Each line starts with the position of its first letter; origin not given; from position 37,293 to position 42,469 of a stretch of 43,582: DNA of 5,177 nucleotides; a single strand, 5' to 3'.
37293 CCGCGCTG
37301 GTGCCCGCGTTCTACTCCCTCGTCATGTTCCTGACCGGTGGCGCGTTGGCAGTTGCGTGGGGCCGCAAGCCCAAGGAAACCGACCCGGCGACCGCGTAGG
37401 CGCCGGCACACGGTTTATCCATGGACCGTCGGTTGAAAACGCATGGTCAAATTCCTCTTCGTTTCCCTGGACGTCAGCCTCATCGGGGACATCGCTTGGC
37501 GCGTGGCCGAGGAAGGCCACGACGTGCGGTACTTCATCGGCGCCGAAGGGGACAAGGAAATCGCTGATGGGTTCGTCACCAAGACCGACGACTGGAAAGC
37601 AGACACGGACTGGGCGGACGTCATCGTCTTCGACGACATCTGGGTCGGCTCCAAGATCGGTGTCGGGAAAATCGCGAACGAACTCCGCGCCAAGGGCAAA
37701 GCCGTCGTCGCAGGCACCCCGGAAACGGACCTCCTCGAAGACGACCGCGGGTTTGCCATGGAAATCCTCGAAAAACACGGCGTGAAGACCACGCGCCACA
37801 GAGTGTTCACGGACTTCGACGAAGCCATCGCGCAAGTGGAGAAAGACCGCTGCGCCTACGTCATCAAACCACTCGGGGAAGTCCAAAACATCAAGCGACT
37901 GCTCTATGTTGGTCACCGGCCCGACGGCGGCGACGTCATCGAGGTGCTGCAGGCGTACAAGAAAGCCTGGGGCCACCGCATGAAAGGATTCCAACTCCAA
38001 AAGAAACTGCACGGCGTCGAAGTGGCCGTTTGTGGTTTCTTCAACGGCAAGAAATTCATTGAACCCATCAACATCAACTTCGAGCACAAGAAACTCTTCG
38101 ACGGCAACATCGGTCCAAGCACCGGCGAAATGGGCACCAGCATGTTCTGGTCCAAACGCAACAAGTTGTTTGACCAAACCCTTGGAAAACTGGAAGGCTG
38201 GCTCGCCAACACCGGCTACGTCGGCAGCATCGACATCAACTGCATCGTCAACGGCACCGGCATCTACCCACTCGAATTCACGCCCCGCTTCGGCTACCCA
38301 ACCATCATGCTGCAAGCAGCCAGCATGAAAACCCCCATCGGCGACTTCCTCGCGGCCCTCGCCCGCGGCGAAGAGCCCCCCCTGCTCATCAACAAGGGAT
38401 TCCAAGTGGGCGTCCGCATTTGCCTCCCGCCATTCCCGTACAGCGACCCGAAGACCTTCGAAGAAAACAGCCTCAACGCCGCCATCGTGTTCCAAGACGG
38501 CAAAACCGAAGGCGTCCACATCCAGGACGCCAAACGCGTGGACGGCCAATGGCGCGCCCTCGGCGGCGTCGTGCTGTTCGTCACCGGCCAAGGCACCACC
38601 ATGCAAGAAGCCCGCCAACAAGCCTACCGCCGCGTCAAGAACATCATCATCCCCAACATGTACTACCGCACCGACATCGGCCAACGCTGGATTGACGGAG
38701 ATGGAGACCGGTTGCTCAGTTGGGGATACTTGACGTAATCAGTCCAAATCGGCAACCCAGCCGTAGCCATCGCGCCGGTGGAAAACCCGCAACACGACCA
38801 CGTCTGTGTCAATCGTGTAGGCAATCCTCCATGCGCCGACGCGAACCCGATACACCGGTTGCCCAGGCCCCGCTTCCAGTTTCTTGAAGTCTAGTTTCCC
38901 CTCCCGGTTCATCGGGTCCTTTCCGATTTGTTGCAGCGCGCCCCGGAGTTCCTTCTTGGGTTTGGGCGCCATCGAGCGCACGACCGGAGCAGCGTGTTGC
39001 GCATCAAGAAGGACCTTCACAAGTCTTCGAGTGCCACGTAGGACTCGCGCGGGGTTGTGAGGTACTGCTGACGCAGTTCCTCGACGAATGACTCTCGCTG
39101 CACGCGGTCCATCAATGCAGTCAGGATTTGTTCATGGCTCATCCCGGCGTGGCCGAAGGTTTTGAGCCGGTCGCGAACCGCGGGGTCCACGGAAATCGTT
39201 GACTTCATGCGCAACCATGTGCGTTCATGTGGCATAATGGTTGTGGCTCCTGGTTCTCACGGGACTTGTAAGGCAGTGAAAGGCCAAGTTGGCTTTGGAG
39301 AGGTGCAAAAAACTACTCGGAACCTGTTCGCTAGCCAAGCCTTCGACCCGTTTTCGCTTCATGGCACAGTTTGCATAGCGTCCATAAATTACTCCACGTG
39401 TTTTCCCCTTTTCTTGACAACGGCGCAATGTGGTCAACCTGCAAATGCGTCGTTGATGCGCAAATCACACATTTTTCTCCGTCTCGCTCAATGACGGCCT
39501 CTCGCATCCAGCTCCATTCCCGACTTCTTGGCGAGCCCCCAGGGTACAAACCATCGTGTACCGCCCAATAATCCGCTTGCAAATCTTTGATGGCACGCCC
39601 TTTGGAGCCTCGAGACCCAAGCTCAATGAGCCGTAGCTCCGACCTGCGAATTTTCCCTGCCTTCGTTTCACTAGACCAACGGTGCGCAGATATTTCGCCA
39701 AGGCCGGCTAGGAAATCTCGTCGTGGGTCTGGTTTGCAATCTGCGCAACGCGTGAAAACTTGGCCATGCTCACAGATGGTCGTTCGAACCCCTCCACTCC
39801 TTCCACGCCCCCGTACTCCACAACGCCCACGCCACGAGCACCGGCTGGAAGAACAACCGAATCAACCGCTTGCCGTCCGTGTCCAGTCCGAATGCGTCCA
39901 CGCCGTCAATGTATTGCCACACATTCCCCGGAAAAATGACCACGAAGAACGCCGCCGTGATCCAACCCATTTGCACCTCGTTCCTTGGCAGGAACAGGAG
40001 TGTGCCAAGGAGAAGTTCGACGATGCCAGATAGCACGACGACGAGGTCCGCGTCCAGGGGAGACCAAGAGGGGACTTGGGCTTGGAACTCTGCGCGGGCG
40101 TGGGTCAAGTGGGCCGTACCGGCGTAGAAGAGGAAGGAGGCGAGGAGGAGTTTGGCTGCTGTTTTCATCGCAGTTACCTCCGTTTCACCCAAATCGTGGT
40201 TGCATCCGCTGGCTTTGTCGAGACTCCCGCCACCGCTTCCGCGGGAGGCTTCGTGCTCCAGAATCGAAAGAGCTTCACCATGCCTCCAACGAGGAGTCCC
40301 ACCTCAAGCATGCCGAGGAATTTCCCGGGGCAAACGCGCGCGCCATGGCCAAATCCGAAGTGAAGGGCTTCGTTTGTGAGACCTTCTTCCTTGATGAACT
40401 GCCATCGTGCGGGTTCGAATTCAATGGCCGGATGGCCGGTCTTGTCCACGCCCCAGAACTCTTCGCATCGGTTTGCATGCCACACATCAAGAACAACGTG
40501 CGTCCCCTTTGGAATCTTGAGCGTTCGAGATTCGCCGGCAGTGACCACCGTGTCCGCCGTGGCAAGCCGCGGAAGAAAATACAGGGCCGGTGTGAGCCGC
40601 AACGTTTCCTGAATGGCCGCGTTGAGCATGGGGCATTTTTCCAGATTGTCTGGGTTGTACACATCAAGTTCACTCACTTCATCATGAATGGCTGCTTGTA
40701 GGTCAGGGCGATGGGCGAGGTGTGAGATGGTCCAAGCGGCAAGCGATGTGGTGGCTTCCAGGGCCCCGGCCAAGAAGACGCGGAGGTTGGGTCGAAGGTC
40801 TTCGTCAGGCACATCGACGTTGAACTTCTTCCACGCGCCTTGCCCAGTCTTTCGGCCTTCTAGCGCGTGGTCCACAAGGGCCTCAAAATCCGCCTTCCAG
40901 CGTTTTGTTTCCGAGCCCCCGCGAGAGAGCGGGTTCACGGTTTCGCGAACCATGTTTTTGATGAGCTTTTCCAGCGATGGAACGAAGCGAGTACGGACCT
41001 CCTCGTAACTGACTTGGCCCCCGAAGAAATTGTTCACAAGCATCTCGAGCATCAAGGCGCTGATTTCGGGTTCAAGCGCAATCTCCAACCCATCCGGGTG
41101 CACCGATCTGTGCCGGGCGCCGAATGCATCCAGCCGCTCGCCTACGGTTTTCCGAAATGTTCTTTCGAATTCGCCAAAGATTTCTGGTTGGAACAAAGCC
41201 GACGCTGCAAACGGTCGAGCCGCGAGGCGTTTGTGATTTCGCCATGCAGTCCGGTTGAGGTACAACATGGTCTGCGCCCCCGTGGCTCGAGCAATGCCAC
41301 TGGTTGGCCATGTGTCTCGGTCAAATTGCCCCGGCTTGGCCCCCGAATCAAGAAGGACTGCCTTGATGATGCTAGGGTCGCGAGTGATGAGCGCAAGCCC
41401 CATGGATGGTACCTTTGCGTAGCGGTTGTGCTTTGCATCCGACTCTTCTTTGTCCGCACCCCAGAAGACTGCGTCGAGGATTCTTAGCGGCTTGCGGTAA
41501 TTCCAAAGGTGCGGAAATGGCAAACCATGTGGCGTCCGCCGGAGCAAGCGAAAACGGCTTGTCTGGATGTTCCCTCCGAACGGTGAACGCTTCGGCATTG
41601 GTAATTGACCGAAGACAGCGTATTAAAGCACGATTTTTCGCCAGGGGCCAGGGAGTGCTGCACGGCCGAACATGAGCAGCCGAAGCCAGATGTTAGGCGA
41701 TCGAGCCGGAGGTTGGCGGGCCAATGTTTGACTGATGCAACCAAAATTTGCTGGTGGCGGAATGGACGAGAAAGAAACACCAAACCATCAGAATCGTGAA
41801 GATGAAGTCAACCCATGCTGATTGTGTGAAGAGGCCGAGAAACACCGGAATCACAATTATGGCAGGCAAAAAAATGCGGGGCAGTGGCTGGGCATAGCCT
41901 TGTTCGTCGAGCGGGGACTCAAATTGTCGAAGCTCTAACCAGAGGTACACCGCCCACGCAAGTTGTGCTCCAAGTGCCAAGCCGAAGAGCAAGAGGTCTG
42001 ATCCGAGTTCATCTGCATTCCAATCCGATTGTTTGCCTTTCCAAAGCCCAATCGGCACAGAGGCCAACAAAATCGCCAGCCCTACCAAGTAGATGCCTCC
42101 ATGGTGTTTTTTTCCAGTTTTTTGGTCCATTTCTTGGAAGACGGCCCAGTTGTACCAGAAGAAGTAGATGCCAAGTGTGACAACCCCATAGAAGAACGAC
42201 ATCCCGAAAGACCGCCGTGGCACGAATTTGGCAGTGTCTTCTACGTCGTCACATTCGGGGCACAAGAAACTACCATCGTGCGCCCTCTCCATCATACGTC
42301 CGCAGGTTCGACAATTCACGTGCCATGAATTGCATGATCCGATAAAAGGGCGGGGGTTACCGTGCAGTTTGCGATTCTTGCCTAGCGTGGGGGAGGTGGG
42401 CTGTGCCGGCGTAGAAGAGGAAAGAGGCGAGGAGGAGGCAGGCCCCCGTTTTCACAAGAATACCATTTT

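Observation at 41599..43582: Sharp compositional break: a low-G+C block with an orphan 363-aa membrane-anchored ORF and a Zn-ribbon membrane protein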

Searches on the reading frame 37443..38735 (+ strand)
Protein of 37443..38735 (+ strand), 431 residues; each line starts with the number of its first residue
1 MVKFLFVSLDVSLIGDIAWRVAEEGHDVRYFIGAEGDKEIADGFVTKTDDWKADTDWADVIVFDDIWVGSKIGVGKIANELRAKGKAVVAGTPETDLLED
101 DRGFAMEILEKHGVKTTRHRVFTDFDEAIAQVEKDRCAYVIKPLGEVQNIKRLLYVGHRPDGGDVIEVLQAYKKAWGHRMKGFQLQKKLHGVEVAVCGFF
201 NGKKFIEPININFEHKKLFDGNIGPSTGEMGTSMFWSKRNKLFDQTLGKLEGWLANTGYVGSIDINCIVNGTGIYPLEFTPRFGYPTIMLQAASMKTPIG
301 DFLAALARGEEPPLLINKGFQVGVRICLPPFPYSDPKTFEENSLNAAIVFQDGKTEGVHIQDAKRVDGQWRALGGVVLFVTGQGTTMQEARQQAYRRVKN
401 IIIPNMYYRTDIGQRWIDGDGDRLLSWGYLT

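Call 5: search_protein_families(library=pfam, proteins=[window:37443-38735:+], max_evalue=0.1)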
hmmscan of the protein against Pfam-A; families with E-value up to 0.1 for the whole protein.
window:37443-38735:+ (431 aa): 2 families
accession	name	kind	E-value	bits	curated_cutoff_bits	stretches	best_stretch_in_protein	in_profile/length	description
PF01071.24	GARS_A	-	9.3e-13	48.9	27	1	102-284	3-190/194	Phosphoribosylglycinamide synthetase, ATP-grasp (A) domain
PF02843.22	GARS_C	-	1.8e-12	47.8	34.8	1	357-415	32-92/92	Phosphoribosylglycinamide synthetase, C domain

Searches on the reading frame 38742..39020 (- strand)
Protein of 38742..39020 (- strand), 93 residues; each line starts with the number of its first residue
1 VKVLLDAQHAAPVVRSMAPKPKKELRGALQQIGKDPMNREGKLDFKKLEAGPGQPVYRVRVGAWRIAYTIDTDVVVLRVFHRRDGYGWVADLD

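Call 5: search_protein_families(library=pfam, proteins=[window:38742-39020:-], max_evalue=0.1)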
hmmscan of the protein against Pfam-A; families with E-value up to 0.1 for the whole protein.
window:38742-39020:- (93 aa): 1 family
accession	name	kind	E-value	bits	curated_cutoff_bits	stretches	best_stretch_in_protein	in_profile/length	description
PF05016.21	ParE_toxin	-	8.7e-08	33.1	23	1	22-84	29-87/89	ParE toxin of type II toxin-antitoxin system, parDE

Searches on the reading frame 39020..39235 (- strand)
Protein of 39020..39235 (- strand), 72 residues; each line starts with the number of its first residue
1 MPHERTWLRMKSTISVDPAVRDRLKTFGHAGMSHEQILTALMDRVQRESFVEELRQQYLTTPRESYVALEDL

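Call 5: search_protein_families(library=pfam, proteins=[window:39020-39235:-], max_evalue=0.1)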
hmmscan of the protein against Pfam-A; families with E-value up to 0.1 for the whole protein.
window:39020-39235:- (72 aa): 2 families
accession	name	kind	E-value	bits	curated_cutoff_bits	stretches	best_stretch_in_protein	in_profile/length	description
PF24434.1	DUF7557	-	0.02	14.7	25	1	13-44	3-34/45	Family of unknown function (DUF7557)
PF23807.1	RHH_10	-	0.075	13.7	27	1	14-47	28-62/84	Ribbon-helix-helix protein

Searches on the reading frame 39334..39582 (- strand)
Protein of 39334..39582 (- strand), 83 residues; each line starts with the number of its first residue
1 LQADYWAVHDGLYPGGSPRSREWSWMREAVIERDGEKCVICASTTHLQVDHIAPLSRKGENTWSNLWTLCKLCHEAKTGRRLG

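Call 5: search_protein_families(library=pfam, proteins=[window:39334-39582:-], max_evalue=0.1)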
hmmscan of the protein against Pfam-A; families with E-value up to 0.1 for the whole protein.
window:39334-39582:- (83 aa): 3 families
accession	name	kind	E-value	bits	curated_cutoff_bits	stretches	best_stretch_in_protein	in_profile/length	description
PF01844.29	HNH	-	1.5e-12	47.9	21.4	1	38-78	1-45/47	HNH endonuclease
PF14279.12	HNH_5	-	1.4e-09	38.1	27.5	1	38-78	1-44/56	HNH endonuclease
PF13395.12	HNH_4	-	0.00018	21.9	22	1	45-67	16-38/54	HNH endonuclease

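Call 6: search_protein_families(library=padloc, proteins=[window:39334-39582:-], max_evalue=0.1)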
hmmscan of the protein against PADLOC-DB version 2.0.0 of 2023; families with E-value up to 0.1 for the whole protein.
window:39334-39582:- (83 aa): 22 families
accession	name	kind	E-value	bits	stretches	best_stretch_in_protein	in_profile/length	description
PDLC00315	PtuB1|PtuB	-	3.7e-07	28.2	1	22-79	17-78/227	Unknown function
PDLC02859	DpdF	-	1.3e-06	25.1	1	30-78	2-53/545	DpdF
PDLC00337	PtuB1|PtuB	-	8.6e-06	23.8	1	26-78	47-105/216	Unknown function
PDLC00323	PtuB1|PtuB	-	2.4e-05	22.1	1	28-78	27-81/215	Unknown function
PDLC00336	PtuB1|PtuB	-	0.00018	19.2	1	27-78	55-112/250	Unknown function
PDLC00321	PtuB1|PtuB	-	0.00048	18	1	33-77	37-85/223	Unknown function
PDLC00331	PtuB1|PtuB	-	0.0011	16.6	1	36-78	35-81/222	Unknown function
PDLC00351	PtuB1|PtuB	-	0.0015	16.7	1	25-78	46-106/195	Unknown function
PDLC03478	REase_II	-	0.002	15.9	1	26-77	100-158/219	Type II restriction enzyme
PDLC00643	ZorE2|ZorE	-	0.0023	15.3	1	21-76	201-260/282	HNH endonuclease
PDLC00642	ZorE2|ZorE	-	0.0027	15.2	1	37-76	218-257/283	HNH endonuclease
PDLC03662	mREase_IV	-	0.0032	14.1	1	42-78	499-535/560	Type IV methyl-directed restriction enzyme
PDLC00316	PtuB1|PtuB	-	0.0052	14.4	1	22-77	51-121/301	Unknown function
PDLC04248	PDC-M01B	-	0.0054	14.7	1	33-78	32-79/216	-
PDLC03656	mREase_IV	-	0.0068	14.2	1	43-75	221-253/277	Type IV methyl-directed restriction enzyme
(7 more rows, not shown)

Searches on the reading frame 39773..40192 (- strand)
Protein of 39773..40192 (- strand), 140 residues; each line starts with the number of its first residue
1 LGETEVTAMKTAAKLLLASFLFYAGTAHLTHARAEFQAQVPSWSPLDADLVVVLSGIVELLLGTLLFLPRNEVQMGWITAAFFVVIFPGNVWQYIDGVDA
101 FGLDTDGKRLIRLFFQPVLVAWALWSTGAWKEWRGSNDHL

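Call 5: search_protein_families(library=pfam, proteins=[window:39773-40192:-], max_evalue=0.1)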
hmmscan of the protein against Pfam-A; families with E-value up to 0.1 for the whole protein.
window:39773-40192:- (140 aa): 3 families
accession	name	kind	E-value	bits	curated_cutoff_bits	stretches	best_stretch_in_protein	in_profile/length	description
PF07291.16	MauE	-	0.00011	23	27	1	11-86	6-83/128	Methylamine utilisation protein MauE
PF07681.17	DoxX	-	0.0017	19.4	23.6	1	13-68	5-61/85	DoxX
PF07264.17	EI24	-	0.024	15.2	32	0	11-83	22-82/199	Sulfate transporter CysZ/Etoposide-induced protein 2.4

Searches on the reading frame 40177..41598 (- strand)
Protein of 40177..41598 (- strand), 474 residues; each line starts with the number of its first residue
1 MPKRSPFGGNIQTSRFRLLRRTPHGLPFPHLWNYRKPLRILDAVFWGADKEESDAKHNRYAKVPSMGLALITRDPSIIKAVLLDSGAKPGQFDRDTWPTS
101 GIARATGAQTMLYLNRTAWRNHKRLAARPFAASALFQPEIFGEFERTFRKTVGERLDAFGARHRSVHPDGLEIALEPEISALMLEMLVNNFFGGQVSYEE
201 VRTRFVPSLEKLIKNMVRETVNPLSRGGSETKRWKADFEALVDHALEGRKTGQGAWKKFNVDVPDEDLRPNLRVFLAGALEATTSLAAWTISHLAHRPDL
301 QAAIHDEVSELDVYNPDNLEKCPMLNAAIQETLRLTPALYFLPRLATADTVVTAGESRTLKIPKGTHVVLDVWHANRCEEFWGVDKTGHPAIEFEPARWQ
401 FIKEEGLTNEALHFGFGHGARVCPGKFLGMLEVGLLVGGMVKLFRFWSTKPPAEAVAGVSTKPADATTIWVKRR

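Call 5: search_protein_families(library=pfam, proteins=[window:40177-41598:-], max_evalue=0.1)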
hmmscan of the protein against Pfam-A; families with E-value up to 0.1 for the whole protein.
window:40177-41598:- (474 aa): 1 family
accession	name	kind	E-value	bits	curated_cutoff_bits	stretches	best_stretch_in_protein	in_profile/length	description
PF00067.27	p450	-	1.9e-35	123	22.8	2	211-447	218-435/462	Cytochrome P450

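Call 65: find_related_loci(query=window:40177-41598:-, collection=metagenome_contigs, flank=10000)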
Query window:40177-41598:- (474 aa) in metagenome_contigs; peptide patterns used: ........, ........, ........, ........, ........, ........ (x = any residue, [..] = any of these).
221 stretches matched a pattern; 179 encode a relative of the query (tblastn E <= 1e-3); the best 80 are kept; 80 distinct loci.
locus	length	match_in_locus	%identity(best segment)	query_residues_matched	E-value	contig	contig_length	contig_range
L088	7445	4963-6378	57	5-469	9e-175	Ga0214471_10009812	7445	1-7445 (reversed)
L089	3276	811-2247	56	5-474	0e+0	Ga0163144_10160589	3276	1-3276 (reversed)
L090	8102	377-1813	56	5-474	3e-174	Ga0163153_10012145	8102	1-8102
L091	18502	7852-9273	57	5-469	8e-173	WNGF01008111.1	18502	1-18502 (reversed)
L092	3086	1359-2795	55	5-474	0e+0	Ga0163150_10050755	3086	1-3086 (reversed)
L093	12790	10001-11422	57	5-469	8e-173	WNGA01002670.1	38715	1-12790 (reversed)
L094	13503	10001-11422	57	5-469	3e-172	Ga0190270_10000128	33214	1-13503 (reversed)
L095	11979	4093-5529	54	5-474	6e-172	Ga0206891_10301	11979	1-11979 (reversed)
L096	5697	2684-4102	56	5-471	1e-174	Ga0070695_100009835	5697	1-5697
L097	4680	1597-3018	56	5-469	3e-176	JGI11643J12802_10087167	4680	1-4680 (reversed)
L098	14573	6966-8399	56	5-474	7e-171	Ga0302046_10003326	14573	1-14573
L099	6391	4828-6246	56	5-474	1e-171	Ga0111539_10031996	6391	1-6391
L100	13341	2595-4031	55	5-474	5e-170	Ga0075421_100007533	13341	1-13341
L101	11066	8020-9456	55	5-474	5e-170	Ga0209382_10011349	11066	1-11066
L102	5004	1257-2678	56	5-469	6e-174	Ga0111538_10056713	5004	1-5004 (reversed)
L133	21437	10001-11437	54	5-474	8e-165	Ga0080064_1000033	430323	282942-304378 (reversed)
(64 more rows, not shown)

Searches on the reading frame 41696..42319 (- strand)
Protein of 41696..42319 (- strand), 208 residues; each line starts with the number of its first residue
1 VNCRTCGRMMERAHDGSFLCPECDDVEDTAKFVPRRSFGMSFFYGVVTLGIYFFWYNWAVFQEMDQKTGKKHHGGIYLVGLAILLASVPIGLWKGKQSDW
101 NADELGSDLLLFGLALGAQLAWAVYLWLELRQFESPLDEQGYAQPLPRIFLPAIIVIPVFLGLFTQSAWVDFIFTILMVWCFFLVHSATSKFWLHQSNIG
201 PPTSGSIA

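Call 5: search_protein_families(library=pfam, proteins=[window:41696-42319:-], max_evalue=0.1)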
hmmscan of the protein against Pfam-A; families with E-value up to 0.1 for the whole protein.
window:41696-42319:- (208 aa): 5 families
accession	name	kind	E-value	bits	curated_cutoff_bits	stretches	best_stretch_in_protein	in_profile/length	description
PF07754.17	HVO_2753_ZBP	-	0.025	14.8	33.2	1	3-25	1-24/46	Small zinc finger protein HVO_2753-like, Zn-binding pocket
PF14018.11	DUF4234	-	0.044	14.3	25.3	0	36-86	1-49/70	Domain of unknown function (DUF4234)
PF24458.1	DUF7573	-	0.047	14.1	30.2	1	2-25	13-38/39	Domain of unknown function (DUF7573)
PF03208.24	PRA1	-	0.074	13.1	30.1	0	121-189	70-132/143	PRA1 family protein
PF04235.18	DUF418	-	0.075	13.4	23.6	0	154-201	107-151/163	Protein of unknown function (DUF418)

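Call 6: search_protein_families(library=padloc, proteins=[window:41696-42319:-], max_evalue=0.1)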
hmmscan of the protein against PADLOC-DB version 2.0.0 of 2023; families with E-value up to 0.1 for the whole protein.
window:41696-42319:- (208 aa): 0 families

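Call 14: search_protein_families(library=phrogs, proteins=[window:41696-42319:-], max_evalue=0.1)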
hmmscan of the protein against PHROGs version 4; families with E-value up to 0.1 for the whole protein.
window:41696-42319:- (208 aa): 0 families

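Call 15: search_protein_families(library=ncbifam, proteins=[window:41696-42319:-], max_evalue=0.1)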
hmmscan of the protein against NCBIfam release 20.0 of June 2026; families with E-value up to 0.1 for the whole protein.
window:41696-42319:- (208 aa): 3 families
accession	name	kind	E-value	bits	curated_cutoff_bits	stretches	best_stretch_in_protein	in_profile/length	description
NF011481.0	PRK14890.1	equivalog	0.013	15.5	61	1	2-26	11-36/61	putative Zn-ribbon RNA-binding protein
TIGR04104.1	cxxc_20_cxxc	subfamily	0.032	14.6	45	0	153-195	47-89/93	TIGR04104 family putative zinc finger protein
NF034126.3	PRK09521.1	equivalog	0.056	13.2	90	1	2-28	146-171/180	exosome complex RNA-binding protein Csl4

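Call 69: find_related_loci(query=window:41696-42319:-, collection=viral_contigs, flank=8000)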
Query window:41696-42319:- (208 aa) in viral_contigs; peptide patterns used: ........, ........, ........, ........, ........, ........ (x = any residue, [..] = any of these).
No stretch of DNA in the collection matches any of the patterns.
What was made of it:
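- Tried and rejected: The Zn208 protein had no match in viral contigs (call 69).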
